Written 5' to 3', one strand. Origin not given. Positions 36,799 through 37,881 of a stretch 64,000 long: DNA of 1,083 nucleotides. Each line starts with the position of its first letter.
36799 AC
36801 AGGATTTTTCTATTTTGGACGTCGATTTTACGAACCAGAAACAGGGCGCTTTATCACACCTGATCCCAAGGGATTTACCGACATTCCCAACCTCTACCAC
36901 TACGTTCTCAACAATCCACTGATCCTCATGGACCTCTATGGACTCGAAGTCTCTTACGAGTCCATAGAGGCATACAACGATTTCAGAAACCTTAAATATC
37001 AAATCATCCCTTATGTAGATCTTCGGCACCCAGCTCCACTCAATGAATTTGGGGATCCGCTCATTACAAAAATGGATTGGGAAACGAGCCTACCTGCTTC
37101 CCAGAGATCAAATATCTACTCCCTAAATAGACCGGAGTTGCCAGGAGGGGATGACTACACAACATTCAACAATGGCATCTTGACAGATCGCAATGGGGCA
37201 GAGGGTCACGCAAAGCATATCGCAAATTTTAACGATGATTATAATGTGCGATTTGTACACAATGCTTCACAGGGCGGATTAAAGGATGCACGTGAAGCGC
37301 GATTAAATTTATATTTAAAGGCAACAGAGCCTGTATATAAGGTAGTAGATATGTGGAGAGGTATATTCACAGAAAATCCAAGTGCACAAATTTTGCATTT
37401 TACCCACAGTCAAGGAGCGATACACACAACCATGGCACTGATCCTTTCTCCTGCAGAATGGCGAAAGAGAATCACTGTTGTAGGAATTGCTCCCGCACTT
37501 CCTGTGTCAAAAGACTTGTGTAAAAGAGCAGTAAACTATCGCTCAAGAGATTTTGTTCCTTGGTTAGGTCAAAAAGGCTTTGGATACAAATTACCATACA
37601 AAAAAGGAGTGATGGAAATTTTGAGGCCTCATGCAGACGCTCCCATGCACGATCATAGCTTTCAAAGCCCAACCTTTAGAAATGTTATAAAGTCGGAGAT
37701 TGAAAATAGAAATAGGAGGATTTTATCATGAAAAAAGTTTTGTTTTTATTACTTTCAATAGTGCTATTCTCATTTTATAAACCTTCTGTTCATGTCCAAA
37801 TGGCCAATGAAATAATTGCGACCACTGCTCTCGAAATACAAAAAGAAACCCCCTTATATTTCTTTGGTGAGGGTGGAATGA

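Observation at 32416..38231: Sec-signal RHS/YD-repeat protein with a lipase-like tip and a coupled exported partner, beside tRNA-Arg in a chlamydial genome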

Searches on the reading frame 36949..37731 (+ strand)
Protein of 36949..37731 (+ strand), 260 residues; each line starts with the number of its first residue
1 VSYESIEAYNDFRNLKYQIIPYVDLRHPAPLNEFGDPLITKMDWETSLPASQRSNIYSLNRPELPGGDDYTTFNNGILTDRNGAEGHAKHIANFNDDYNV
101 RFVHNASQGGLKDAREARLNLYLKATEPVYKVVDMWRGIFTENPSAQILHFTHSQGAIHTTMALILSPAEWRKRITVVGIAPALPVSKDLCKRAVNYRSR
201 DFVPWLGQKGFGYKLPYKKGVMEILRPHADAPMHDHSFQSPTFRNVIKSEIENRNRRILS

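Call 3: search_protein_families(library=pfam, proteins=[window:36949-37731:+], max_evalue=1)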
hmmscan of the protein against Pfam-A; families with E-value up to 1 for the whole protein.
window:36949-37731:+ (260 aa): 1 family
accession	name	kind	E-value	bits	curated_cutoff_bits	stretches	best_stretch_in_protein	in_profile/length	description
PF05095.17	DUF687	-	4.2e-05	22.7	25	1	70-228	37-197/537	Protein of unknown function (DUF687)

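Call 4: search_protein_families(library=ncbifam, proteins=[window:36949-37731:+], max_evalue=1)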
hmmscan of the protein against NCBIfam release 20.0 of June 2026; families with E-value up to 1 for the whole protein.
window:36949-37731:+ (260 aa): 0 families

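Call 5: find_homologous_proteins(query=window:36949-37728:+)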
Query window:36949-37728:+ (260 aa): 1 proteins with E <= 0.001 among 290 candidates.
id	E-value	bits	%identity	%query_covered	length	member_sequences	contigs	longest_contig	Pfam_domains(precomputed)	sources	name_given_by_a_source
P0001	5.8e-31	126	42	70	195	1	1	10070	PF05095.18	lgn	-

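Call 6: search_solved_structures(query=window:36949-37728:+, max_evalue=10, show_alignments=2)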
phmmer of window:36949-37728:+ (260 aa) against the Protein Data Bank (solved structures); distinct sequences matched with E-value up to 10: 0.

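Call 8: find_encoding_contigs(protein=P0001, flank=10000)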
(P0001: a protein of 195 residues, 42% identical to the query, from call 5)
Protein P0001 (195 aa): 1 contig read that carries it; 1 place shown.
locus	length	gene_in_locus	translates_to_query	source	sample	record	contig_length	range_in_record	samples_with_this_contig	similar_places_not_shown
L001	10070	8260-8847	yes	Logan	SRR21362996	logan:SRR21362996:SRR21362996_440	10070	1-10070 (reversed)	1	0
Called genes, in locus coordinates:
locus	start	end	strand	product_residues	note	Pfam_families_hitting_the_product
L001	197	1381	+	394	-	-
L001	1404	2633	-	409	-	-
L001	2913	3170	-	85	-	PF15566:Imm32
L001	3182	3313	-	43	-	-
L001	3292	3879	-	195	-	PF20148:DUF6531 (weak)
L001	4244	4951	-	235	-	-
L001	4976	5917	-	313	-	-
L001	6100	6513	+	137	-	-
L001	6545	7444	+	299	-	PF00877:NLPC_P60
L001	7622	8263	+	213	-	PF20148:DUF6531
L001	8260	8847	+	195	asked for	PF05095:DUF687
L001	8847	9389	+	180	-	-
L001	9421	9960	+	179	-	-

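Call 25: predict_structure(alignment_id=A1)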
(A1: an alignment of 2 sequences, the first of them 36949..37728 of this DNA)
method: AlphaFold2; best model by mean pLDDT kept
length: 260 residues; sequences in the alignment: 2
mean_pLDDT: 33.9   pTM: 0.31
mean pLDDT of the five models: 33.9, 33.2, 32.6, 32.0, 30.8
residues with pLDDT >= 90: 0; 70-90: 6; 50-70: 35; < 50: 219
segments of 3 or more residues with pLDDT < 50: 1-128, 151-158, 178-260
pLDDT, mean of each block of 10 residues (from residue 1): 25 25 28 33 30 24 24 26 31 28 25 25 40 66 60 48 61 54 28 28 26 23 25 27 38 33
secondary structure, 60 per line:
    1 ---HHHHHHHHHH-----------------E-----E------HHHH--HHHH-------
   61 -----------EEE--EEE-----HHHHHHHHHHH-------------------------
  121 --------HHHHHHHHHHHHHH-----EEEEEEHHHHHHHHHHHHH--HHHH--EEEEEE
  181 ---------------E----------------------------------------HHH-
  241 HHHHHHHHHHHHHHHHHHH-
elements in order: H4-13 H44-47 H50-53 E72-74 E77-79 H85-95 H129-142 E148-153 H154-166 H169-172 E175-180 H241-259

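Call 26: search_protein_representatives(alignment_id=A1)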
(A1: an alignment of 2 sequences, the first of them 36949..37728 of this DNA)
Query: 2 sequences, 267 profile positions. Proteins with E-value up to 0.001 (for the whole library): 1668; up to 1e-10: 1012; up to 1e-30: 320. The best 150 are listed.
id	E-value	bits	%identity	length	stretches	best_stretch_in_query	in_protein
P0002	3.7e-158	541.1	-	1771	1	1-265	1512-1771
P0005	8.8e-62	225.1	-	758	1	43-261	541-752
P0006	2.4e-61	223.6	-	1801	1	43-262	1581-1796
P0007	3.5e-59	216.5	-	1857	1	43-265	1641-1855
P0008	1.2e-58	214.8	-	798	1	42-262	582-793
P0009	1.8e-58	214.2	-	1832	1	52-259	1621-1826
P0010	3.2e-58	213.4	-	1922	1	68-263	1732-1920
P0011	3.8e-58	213.2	-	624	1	68-262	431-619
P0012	1.2e-57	211.4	-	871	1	43-262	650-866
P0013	1.0e-56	208.5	-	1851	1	47-262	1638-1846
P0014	7.1e-56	205.7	-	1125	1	38-260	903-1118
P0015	1.3e-55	204.9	-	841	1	44-262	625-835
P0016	4.3e-55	203.1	-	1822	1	59-260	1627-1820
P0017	6.5e-55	202.5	-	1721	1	49-259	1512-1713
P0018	1.2e-54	201.7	-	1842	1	36-262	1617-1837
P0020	5.9e-54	199.4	-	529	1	39-264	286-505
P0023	7.5e-54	199.1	-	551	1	8-263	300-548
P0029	2.0e-52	194.4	-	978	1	43-257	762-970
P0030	2.8e-52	193.9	-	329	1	53-253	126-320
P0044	7.8e-50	185.9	-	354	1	37-253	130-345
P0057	1.3e-48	181.9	-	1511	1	64-261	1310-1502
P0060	8.3e-48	179.2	-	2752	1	23-263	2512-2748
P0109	2.1e-40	154.9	-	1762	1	65-258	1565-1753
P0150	7.5e-37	143.3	-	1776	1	60-260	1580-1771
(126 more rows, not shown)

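Call 32: search_solved_structures(query=A2, max_evalue=10, show_alignments=3)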
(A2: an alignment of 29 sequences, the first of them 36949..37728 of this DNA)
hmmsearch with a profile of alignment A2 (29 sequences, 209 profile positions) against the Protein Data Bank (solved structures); distinct sequences matched with E-value up to 10: 5.
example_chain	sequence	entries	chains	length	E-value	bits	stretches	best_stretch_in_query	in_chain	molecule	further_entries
5d8m_A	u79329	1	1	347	0.21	13.9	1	91-135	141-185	Metagenomic carboxyl esterase MGS0156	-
1btn_A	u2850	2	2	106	0.32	13.3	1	28-108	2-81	BETA-SPECTRIN | BETA SPECTRIN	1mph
1xzi_A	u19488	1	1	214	0.61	12.4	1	75-130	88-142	CUTINASE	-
6xyw_AJ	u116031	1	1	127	0.78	12.1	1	16-48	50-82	39S ribosomal protein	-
9evs_1m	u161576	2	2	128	1.1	11.6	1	16-48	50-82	mL53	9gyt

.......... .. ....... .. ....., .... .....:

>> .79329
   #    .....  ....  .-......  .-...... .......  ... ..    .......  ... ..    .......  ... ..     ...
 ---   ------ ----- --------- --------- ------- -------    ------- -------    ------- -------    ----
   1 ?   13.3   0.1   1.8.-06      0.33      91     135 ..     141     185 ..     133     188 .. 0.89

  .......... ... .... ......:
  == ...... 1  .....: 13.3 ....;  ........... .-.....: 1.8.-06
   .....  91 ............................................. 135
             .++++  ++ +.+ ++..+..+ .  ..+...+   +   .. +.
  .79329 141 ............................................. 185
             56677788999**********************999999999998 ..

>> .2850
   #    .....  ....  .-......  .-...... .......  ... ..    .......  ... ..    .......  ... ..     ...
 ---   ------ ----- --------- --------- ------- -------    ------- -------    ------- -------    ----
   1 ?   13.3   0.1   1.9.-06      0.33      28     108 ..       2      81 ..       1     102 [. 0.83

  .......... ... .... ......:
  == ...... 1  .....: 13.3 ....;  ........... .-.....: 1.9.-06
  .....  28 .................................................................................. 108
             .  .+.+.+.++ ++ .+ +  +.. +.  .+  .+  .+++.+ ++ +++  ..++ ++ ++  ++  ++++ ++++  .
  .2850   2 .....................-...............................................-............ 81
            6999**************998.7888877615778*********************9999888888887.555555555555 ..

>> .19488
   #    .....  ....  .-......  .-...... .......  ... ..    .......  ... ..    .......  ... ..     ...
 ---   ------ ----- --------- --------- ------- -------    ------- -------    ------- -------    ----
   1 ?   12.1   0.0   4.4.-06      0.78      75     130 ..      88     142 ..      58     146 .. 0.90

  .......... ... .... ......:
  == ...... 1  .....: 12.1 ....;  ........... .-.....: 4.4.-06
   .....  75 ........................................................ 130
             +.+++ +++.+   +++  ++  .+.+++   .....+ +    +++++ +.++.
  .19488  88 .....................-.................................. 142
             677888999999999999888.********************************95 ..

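Call 33: search_protein_families(library=pfam, alignment_id=A2, max_evalue=1)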
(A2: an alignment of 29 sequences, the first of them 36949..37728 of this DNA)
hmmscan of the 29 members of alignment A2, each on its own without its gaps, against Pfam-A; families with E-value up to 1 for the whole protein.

A. member 1, window:36949-37728:+ (260 aa): 1 family
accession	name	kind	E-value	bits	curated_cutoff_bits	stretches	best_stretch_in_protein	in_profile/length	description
PF05095.17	DUF687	-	4.2e-05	22.7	25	1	70-228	37-197/537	Protein of unknown function (DUF687)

B. families by the number of members that match (of 29 scanned): 24 families
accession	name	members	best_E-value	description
PF05095.17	DUF687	24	4.3e-12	Protein of unknown function (DUF687)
PF01083.28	Cutinase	7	0.0049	Cutinase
PF12146.15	Hydrolase_4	5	0.018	Serine aminopeptidase, S33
PF11288.14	DUF3089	4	0.0023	Protein of unknown function (DUF3089)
PF02089.21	Palm_thioest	4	0.024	Palmitoyl protein thioesterase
PF06821.19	Ser_hydrolase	2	0.0048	Serine hydrolase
PF24322.2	Tle3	2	0.073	T6SS Tle3 phospholipase effector domain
PF06259.18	Abhydrolase_8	2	0.075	Alpha/beta hydrolase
PF21230.3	Nakanori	1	0.012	Nakanori-like protein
PF12697.13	Abhydrolase_6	1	0.02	Alpha/beta hydrolase family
PF06526.17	DUF1107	1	0.023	Protein of unknown function (DUF1107)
PF14778.11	ODR4-like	1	0.032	Odorant response abnormal 4-like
PF12738.14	PTCB-BRCT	1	0.034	twin BRCT domain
PF05190.23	MutS_IV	1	0.05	MutS family domain IV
PF11776.13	RcnB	1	0.051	Nickel/cobalt transporter regulator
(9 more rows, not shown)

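Call 34: find_homologous_proteins(query=A2, max_evalue=0.00001)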
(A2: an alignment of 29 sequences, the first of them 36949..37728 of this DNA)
Query A2 (29 sequences) (260 aa, profile of the alignment): 103 proteins with E <= 0.00001 among 2935 candidates.
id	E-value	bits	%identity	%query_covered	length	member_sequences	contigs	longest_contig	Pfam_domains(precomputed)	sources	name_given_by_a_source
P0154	3.1e-81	290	35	86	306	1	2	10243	PF05095.18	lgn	-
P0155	4.2e-80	286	36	78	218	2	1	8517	PF05095.18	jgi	jgi:pimeloyl-ACP methyl ester carboxylesterase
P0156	4.5e-80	286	35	82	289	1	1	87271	PF05095.18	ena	-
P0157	2.5e-79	283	35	77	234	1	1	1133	PF05095.18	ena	-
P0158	3.1e-79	283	36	78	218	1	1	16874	PF05095.18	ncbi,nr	ncbi:MAG: DUF687 domain-containing protein [Chlamydiae bacterium]|nr:DUF687 domain-containing protei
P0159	3.3e-79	283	37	72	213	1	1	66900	PF05095.18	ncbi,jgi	-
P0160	2.0e-78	280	38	73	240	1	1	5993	PF05095.18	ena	-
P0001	3.4e-78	280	42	70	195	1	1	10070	PF05095.18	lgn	-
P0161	4.4e-78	279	37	70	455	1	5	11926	PF05095.18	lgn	-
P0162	4.5e-78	279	38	70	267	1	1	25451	PF05095.18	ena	-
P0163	5.8e-78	279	37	80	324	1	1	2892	PF05095.18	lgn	-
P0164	1.0e-77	278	39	76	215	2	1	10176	PF05095.18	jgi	jgi:hypothetical protein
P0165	2.5e-77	277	33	79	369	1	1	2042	PF05095.18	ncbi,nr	ncbi:MAG: DUF687 family protein, partial [Chlamydiia bacterium]|nr:DUF687 family protein [Chlamydiia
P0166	4.7e-77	276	39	70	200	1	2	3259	PF05095.18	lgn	-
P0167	9.5e-77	275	34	73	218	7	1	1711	PF05095.18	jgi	jgi:Protein of unknown function (DUF687)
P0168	7.5e-76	272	36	70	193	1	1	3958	PF05095.18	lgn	-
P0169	1.8e-75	271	36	74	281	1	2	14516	PF05095.18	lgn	-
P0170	2.0e-75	271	37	74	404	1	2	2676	PF05095.18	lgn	-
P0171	2.1e-75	270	37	78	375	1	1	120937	PF05095.18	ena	-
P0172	2.4e-75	270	34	81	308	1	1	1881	PF05095.18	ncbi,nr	ncbi:MAG: DUF687 family protein, partial [Chlamydiia bacterium]|nr:DUF687 family protein [Chlamydiia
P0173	3.7e-75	270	34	74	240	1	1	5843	PF05095.18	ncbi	-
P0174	6.3e-75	269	34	81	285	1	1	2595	PF05095.18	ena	-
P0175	2.0e-74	267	35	77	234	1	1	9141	PF05095.18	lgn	-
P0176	2.9e-74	267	35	74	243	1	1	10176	PF05095.18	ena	-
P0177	4.0e-74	266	40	74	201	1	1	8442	PF05095.18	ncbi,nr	ncbi:MAG: DUF687 family protein, partial [Verrucomicrobia bacterium]|nr:DUF687 family protein [Verru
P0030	4.9e-74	266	34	80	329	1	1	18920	PF05095.18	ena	-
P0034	3.7e-73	263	33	82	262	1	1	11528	PF05095.18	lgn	-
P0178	5.6e-73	263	33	83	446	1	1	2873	PF05095.18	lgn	-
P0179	5.0e-72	259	37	65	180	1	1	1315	PF05095.18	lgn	-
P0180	4.3e-70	253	36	79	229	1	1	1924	PF05095.18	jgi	-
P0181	3.5e-69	250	34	69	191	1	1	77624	PF05095.18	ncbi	-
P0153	1.8e-68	248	29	83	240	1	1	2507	PF05095.18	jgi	jgi:hypothetical protein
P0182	3.7e-67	244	36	66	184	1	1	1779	PF05095.18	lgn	-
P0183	1.2e-66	242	39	57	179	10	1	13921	PF05095.18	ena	-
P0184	1.6e-66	241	37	60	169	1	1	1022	PF05095.18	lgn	-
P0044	1.6e-65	238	32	82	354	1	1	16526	PF05095.18,PF00612.34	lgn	-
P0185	4.4e-65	237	39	61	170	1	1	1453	PF05095.18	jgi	-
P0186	5.3e-64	233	36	63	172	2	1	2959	PF05095.18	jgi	jgi:hypothetical protein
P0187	1.5e-63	232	37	60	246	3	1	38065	PF05095.18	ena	-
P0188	1.6e-63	232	37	58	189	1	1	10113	PF05095.18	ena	-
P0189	2.2e-63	231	37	58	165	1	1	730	PF05095.18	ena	-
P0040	5.1e-63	230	31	68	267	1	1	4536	PF05095.18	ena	-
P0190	1.2e-61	226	36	57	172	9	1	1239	PF05095.18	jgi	-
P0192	4.6e-59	217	34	69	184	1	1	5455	PF05095.18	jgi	jgi:hypothetical protein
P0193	1.7e-57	212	37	75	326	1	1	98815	PF05095.18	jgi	jgi:hypothetical protein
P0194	4.6e-56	207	38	55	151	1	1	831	PF05095.18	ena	-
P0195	1.1e-55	206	39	53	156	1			PF05095.18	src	-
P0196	1.1e-54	203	39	50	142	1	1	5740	PF05095.18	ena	-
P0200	5.9e-53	197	40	52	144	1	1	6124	PF05095.18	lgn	-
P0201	6.0e-53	197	37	52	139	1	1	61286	PF05095.18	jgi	jgi:pimeloyl-ACP methyl ester carboxylesterase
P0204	1.1e-49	186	39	46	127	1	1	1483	PF05095.18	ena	-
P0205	1.5e-49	186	37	52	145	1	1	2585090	PF05095.18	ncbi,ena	-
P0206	2.2e-49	185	33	67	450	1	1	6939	-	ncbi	-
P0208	7.9e-48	180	37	59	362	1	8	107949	PF05095.18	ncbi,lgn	-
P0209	6.6e-47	177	35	46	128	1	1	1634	PF05095.18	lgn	-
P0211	3.3e-46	175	38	45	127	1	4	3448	PF05095.18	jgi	jgi:pimeloyl-ACP methyl ester carboxylesterase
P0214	3.5e-45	172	40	58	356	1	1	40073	-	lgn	-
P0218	3.3e-44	169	38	42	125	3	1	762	PF05095.18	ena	-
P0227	8.9e-43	164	34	45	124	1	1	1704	PF05095.18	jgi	jgi:pimeloyl-ACP methyl ester carboxylesterase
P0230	6.7e-42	161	44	33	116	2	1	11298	PF05095.18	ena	-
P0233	5.1e-41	158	39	39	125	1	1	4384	PF05095.18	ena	-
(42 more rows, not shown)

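Call 37: list_cluster_members(proteins=[P0006, P0007, P0009, P0010, P0013, P0005, P0008, P0060, P0014, P0018])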
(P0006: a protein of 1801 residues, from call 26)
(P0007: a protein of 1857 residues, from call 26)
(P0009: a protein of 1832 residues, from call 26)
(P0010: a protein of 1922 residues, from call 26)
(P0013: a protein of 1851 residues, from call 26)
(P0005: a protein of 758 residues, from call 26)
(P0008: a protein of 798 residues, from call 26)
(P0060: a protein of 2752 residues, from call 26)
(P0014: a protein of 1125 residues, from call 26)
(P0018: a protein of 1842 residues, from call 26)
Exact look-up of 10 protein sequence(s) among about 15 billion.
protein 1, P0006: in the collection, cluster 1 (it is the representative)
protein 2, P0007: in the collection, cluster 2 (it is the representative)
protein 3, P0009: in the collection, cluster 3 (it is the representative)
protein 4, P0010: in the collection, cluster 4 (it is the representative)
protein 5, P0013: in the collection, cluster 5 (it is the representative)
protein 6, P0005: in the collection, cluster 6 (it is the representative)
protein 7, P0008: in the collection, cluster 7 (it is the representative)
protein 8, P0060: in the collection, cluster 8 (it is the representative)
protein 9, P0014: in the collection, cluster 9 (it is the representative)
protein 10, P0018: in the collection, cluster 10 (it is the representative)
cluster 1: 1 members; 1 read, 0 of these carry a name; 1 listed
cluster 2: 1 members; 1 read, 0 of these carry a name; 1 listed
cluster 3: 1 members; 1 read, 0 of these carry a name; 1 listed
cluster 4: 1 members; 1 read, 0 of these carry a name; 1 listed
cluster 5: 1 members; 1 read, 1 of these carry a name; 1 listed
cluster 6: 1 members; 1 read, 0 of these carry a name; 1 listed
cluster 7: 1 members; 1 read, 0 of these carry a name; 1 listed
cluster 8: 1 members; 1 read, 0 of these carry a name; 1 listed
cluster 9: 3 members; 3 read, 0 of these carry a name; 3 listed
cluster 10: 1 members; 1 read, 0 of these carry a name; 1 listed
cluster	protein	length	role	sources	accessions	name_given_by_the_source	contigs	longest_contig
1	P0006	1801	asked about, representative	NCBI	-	-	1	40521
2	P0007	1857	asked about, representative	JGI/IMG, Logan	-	-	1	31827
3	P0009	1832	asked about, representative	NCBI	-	-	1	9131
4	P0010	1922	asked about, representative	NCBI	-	-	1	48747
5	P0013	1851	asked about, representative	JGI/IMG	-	RHS repeat-associated protein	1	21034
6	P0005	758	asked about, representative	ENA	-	-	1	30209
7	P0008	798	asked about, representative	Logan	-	-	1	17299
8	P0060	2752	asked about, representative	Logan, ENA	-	-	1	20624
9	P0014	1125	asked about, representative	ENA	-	-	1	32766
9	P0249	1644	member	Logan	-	-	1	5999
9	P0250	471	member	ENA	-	-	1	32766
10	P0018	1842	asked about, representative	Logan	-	-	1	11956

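Call 44: predict_structure(alignment_id=A3)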
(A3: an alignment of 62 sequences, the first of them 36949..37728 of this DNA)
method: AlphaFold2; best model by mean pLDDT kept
length: 260 residues; sequences in the alignment: 62
mean_pLDDT: 87.4   pTM: 0.85
mean pLDDT of the five models: 87.4, 85.8, 85.7, 85.3, 85.3
residues with pLDDT >= 90: 193; 70-90: 20; 50-70: 25; < 50: 22
segments of 3 or more residues with pLDDT < 50: 1-22
pLDDT, mean of each block of 10 residues (from residue 1): 42 44 55 72 93 97 95 97 98 97 96 93 94 98 98 97 95 98 93 96 78 64 95 95 98 93
secondary structure, 60 per line:
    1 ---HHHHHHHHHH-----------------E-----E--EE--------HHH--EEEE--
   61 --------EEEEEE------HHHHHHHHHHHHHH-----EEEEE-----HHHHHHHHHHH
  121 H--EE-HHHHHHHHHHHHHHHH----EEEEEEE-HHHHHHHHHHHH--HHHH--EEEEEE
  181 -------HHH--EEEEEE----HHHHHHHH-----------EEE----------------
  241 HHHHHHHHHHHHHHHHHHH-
elements in order: H4-13 E55-58 E69-74 H81-94 E100-104 H110-121 H127-142 E147-153 H155-166 H169-172 E175-180 E193-198 H203-210 E222-224 H241-259

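Call 61: fold_search(model_id=the predicted structure, library=pdb)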
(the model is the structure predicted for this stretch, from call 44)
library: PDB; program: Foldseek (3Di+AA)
matches with E <= 10: 1221; with E <= 0.001: 120
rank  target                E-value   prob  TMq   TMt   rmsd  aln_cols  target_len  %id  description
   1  1cua                  4.8e-05  1.00  0.34  0.42   8.3       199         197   12  CUTINASE, N172K MUTANT (released 1996-07-11)
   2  1cuu                  4.8e-05  1.00  0.34  0.43  10.5       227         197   13  CUTINASE, A199C MUTANT (released 1996-07-11)
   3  1ffe                  4.8e-05  1.00  0.34  0.43  10.4       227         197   13  CONTRIBUTION OF CUTINASE SERINE 42 SIDE CHAIN TO THE STABILIZATION OF THE OXYANION TRANSITION STATE (released 1996-03-08)
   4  4ftw                  5.8e-05  1.00  0.48  0.55   5.9       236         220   13  Crystal structure of a carboxyl esterase N110C/L145H at 2.3 angstrom resolution (released 2012-10-03)
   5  1cuy                  5.8e-05  1.00  0.34  0.43   8.2       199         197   13  CUTINASE, L189F MUTANT (released 1996-07-11)
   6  1cug                  6.1e-05  1.00  0.34  0.43  10.4       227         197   12  CUTINASE, R17E, N172K MUTANT (released 1996-07-11)
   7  1cux                  6.5e-05  1.00  0.34  0.43  10.4       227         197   12  CUTINASE, L114Y MUTANT (released 1996-07-11)
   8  1xzj                  6.5e-05  1.00  0.34  0.43  10.4       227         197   13  FUSARIUM SOLANI CUTINASE MUTANT WITH THR 38 REPLACED BY PHE (released 1996-10-14)
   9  1gpl                  6.5e-05  1.00  0.38  0.26   6.7       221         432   16  RP2 LIPASE (released 1997-02-12)
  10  1xzf                  6.9e-05  1.00  0.34  0.43   8.2       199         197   13  FUSARIUM SOLANI CUTINASE MUTANT WITH THR 144 REPLACED BY CYS (released 1996-10-14)
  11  1xzi                  7.8e-05  1.00  0.34  0.43  10.4       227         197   13  FUSARIUM SOLANI CUTINASE MUTANT WITH THR 119 REPLACED BY HIS (released 1996-10-14)
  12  1cuf                  8.3e-05  1.00  0.34  0.43   8.3       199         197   13  CUTINASE, R156L MUTANT (released 1996-07-11)
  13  4fhz                  8.9e-05  1.00  0.47  0.53   6.2       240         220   12  Crystal structure of a carboxyl esterase at 2.0 angstrom resolution (released 2012-10-03)
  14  1oxm_A                8.9e-05  1.00  0.41  0.52   7.1       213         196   14  STRUCTURE OF CUTINASE (released 1997-05-15)
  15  3esc                  9.4e-05  1.00  0.43  0.55   7.4       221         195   14  cut-2a; NCN-Pt-Pincer-Cutinase Hybrid (released 2009-07-28)
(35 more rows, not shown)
